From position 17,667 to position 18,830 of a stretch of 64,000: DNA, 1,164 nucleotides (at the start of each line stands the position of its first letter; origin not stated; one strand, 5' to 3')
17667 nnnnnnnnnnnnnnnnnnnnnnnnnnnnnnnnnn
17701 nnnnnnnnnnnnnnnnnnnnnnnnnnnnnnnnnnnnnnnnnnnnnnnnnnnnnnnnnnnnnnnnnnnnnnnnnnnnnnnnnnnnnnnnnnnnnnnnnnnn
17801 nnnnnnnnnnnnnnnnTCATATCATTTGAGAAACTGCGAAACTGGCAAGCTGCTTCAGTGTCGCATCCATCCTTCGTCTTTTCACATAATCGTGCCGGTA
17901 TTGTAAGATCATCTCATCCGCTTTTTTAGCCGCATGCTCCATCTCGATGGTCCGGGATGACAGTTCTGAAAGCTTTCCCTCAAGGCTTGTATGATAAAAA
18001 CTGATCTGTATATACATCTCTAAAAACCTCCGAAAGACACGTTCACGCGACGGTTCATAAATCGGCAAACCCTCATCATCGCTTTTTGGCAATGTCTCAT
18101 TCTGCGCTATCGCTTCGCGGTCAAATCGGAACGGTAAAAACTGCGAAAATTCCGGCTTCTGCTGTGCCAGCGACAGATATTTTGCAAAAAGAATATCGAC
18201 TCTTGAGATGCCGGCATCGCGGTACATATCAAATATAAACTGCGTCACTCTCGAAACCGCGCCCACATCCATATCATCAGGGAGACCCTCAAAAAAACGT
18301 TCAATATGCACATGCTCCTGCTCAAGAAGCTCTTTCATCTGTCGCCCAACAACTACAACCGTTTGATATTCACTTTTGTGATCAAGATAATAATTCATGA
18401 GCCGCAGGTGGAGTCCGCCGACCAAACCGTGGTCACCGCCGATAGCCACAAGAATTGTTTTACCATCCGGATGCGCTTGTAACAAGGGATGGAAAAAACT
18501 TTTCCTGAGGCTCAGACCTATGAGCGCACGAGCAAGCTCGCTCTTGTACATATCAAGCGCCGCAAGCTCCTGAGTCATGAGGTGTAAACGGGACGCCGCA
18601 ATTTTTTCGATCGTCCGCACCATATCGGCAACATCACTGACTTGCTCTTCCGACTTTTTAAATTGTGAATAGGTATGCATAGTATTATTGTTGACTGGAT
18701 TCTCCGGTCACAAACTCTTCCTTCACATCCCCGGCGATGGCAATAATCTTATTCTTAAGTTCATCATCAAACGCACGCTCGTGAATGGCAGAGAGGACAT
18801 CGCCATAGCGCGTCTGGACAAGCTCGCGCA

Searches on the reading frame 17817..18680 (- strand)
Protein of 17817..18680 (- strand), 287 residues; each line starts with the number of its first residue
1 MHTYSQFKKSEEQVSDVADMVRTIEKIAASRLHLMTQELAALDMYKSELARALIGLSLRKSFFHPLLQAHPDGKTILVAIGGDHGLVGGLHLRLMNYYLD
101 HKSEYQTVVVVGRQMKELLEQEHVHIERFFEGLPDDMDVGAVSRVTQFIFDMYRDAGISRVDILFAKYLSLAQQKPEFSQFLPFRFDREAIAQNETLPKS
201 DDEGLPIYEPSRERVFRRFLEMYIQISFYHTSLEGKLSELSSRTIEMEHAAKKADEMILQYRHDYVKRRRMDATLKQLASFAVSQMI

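Call 27: search_protein_families(library=pfam, proteins=[window:17817-18680:-], max_evalue=0.001)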
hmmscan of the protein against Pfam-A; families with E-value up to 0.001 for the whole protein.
window:17817-18680:- (287 aa): 1 family
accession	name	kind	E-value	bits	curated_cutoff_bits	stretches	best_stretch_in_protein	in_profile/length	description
PF00231.24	ATP-synt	-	1.6e-40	140.1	39.9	1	12-270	10-268/285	ATP synthase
